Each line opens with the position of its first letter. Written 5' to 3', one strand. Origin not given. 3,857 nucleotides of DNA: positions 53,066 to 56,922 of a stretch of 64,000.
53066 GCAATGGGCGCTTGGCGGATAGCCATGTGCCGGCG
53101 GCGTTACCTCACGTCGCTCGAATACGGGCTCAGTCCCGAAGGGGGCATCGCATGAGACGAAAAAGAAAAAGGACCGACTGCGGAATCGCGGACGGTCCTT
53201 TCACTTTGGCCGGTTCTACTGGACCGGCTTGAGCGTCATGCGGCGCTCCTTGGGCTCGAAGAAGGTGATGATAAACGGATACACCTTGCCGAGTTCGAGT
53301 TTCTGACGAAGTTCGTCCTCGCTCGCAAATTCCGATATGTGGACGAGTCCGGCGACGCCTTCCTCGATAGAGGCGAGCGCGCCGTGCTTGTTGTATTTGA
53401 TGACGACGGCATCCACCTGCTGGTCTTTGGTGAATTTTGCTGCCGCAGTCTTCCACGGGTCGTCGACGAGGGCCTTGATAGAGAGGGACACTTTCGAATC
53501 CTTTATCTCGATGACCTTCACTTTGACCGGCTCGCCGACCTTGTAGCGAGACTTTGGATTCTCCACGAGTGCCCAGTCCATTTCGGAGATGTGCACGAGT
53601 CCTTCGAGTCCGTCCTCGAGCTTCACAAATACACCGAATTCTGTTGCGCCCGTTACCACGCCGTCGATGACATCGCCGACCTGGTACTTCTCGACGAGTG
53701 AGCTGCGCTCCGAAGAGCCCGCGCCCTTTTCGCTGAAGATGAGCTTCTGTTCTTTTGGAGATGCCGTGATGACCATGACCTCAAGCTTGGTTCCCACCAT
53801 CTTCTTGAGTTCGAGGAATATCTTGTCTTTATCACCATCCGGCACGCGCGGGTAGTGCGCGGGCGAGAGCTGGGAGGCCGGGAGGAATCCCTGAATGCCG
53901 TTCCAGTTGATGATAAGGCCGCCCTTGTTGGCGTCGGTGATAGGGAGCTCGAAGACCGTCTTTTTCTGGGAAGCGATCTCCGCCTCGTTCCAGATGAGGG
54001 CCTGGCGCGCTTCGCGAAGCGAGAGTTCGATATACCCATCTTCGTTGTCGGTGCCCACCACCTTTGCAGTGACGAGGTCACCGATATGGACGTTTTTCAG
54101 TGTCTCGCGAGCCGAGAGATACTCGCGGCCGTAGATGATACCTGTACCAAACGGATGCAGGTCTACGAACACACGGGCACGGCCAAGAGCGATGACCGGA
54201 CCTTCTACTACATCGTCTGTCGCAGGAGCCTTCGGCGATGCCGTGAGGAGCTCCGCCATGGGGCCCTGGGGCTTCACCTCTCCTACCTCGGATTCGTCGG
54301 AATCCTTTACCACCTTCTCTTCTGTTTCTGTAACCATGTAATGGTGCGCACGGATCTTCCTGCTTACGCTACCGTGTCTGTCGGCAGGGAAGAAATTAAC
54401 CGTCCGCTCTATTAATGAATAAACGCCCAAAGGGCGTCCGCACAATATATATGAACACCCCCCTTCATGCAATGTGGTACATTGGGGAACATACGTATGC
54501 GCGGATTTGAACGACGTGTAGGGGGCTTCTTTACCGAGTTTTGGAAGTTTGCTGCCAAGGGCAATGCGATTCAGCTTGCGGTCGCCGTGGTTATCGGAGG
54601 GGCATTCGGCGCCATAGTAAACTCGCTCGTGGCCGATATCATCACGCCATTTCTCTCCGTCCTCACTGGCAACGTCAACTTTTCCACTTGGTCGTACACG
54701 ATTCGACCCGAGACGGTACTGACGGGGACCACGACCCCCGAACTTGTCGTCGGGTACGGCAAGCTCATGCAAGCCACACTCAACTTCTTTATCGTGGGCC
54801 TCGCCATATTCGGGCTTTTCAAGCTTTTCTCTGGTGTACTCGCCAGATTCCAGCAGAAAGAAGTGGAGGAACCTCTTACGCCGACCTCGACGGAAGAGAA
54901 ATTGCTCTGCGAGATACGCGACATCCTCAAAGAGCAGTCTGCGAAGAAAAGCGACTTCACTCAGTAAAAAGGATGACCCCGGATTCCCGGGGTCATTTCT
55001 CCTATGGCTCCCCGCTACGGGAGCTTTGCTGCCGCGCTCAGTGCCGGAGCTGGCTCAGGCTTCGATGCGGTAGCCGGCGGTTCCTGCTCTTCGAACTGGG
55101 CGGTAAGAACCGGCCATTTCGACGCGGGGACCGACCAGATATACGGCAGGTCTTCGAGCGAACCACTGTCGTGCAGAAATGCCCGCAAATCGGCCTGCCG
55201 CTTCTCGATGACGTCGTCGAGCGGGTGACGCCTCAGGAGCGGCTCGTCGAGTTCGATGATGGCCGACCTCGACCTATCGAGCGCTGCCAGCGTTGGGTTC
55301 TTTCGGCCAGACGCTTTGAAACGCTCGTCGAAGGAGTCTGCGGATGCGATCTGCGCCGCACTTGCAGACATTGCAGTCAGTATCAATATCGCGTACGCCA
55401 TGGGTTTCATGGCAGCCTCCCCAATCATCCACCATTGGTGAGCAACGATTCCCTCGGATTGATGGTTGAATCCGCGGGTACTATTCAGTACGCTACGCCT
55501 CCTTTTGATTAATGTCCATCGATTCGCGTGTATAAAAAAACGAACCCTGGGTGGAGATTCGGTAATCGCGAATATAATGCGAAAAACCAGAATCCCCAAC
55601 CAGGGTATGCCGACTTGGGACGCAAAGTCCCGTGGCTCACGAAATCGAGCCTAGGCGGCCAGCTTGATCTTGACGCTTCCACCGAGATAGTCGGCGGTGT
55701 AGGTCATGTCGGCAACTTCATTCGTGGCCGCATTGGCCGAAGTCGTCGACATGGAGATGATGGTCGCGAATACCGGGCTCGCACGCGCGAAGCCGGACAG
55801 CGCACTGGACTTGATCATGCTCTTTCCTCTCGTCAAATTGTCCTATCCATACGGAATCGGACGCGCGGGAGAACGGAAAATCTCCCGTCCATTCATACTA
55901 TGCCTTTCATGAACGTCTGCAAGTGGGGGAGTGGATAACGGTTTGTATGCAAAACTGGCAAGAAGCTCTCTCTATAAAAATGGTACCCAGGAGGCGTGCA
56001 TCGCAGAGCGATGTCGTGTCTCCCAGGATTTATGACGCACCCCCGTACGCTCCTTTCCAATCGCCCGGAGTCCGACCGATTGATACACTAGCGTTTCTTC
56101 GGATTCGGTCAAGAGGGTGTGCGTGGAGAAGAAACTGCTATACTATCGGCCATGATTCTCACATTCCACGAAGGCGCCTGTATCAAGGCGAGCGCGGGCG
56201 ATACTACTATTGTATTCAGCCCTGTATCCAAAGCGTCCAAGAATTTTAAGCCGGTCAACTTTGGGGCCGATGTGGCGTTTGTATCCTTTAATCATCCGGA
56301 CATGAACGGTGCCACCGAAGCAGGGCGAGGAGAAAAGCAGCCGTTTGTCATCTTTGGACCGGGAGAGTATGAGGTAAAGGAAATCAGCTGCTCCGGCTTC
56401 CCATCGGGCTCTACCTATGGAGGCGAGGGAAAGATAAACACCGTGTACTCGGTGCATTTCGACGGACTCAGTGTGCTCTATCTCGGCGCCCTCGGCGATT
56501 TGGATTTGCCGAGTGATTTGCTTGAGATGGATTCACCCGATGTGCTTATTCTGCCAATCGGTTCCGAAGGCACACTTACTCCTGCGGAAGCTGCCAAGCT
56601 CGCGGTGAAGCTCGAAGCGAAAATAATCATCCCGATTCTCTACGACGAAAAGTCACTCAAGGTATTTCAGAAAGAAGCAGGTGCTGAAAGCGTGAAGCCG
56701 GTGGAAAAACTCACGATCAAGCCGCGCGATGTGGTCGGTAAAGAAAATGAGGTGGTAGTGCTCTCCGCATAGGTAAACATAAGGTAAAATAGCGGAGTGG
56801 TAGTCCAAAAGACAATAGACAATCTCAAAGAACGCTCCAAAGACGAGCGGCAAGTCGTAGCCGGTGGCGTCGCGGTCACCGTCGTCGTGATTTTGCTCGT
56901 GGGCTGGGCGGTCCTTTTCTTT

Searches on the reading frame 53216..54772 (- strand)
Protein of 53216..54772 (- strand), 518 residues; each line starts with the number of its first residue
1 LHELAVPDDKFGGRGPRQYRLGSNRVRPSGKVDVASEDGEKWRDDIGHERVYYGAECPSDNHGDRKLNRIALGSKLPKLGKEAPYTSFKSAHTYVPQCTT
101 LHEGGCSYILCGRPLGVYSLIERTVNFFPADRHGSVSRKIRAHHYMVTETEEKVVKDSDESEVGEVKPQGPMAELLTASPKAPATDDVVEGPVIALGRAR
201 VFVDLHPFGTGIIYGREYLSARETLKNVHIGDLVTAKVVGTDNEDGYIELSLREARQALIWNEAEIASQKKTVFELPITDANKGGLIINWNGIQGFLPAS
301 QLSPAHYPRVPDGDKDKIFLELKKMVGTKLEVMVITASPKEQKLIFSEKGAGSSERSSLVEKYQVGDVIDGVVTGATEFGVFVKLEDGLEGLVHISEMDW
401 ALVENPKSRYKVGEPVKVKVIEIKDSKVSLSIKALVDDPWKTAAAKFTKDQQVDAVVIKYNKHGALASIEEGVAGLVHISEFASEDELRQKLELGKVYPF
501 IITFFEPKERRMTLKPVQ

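Call 7: search_protein_families(library=pfam, proteins=[window:53216-54772:-], max_evalue=0.00001)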
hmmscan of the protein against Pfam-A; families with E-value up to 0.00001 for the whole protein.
window:53216-54772:- (518 aa): 3 families
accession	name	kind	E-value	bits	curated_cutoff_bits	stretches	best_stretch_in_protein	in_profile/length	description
PF00575.29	S1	-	1e-38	132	22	2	362-433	1-74/74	S1 RNA binding domain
PF23459.1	S1_RRP5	-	2e-13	51.1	27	0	364-431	2-71/72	RRP5 S1 domain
PF21543.3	CvfB_2nd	-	1.9e-06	28.2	27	0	220-253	43-75/76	Virulence regulatory factor CvfB, second domain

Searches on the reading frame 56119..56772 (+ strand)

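Call 74: search_protein_families(library=pfam, proteins=[window:56119-56772:+], max_evalue=0.001)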
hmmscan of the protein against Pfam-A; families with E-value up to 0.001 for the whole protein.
window:56119-56772:+ (217 aa): 2 families
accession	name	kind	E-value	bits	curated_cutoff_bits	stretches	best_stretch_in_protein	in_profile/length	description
PF13483.12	Lactamase_B_3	-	1.9e-20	73.9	24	1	14-173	2-159/160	Beta-lactamase superfamily domain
PF12706.13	Lactamase_B_2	-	0.00026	21.1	27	1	108-173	124-198/200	Beta-lactamase superfamily domain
